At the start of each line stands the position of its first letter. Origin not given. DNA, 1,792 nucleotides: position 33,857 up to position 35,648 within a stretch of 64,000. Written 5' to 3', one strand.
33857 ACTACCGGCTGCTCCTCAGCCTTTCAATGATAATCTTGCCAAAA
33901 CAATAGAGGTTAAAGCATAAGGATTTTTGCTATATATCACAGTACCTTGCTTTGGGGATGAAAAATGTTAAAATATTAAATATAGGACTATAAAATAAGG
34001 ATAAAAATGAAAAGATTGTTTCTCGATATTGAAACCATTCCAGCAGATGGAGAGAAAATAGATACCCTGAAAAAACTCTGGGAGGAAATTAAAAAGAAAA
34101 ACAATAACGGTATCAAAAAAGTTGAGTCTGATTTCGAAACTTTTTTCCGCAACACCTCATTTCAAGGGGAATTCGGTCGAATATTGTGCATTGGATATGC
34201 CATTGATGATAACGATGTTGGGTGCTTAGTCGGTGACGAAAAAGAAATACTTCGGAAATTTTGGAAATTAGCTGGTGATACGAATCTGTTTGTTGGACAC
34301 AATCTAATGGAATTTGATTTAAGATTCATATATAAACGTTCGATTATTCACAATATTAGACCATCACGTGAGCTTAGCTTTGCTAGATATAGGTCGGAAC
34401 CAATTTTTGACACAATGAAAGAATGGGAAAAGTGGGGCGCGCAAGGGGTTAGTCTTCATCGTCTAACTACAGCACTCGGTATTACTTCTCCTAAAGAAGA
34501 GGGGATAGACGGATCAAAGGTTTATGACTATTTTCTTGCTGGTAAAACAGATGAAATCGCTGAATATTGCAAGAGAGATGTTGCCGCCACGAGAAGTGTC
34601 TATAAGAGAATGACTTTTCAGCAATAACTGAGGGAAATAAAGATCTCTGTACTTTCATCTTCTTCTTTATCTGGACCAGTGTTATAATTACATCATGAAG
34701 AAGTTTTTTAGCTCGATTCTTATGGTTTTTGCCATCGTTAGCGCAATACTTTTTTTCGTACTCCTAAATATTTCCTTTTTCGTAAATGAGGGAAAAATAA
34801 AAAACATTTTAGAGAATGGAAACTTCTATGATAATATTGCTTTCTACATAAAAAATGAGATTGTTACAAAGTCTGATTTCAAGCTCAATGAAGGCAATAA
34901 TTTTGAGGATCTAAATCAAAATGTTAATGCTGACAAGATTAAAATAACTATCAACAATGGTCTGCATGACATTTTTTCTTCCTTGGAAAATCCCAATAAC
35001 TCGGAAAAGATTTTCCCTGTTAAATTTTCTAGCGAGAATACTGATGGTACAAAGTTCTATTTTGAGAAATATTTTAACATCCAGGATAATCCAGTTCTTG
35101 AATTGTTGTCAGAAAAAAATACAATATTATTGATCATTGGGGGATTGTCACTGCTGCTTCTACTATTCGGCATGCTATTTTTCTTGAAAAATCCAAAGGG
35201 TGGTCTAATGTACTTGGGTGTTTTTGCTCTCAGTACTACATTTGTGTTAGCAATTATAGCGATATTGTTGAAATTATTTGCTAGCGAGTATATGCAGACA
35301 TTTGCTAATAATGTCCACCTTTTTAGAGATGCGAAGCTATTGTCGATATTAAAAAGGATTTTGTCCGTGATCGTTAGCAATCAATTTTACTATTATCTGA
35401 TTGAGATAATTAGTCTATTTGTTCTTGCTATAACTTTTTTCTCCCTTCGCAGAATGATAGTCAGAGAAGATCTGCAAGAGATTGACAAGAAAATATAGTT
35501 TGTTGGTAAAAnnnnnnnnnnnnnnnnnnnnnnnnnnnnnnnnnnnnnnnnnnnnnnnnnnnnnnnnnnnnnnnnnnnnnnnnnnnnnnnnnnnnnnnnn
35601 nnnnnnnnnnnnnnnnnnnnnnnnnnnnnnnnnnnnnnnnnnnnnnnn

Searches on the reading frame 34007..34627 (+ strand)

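Call 18: search_protein_families(library=pfam, proteins=[window:34007-34627:+], max_evalue=0.01)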
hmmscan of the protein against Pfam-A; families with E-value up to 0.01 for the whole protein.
window:34007-34627:+ (206 aa): 4 families
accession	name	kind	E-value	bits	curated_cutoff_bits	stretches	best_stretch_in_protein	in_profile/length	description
PF10108.15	DNA_pol_B_exo2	-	2.1e-16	60.7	24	1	77-204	36-175/213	Predicted 3'-5' exonuclease related to the exonuclease domain of PolB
PF13482.12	RNase_H_2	-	4.7e-12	46.6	22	1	53-202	11-164/165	RNase_H superfamily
PF03104.25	DNA_pol_B_exo1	-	0.00014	21.7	23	1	75-117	140-184/242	DNA polymerase family B, exonuclease domain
PF01612.26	DNA_pol_A_exo1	-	0.0082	16.4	23.6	0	73-203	58-169/173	3'-5' exonuclease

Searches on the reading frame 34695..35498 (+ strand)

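Call 18: search_protein_families(library=pfam, proteins=[window:34695-35498:+], max_evalue=0.01)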
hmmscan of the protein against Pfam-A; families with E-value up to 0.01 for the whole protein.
window:34695-35498:+ (267 aa): 0 families

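Call 58: search_protein_families(library=pfam, proteins=[window:34695-35498:+], max_evalue=1)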
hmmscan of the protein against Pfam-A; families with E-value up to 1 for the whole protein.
window:34695-35498:+ (267 aa): 1 family
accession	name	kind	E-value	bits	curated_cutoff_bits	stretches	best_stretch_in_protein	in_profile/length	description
PF13273.12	DUF4064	-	0.6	10.8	32.1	1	122-176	40-94/102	Protein of unknown function (DUF4064)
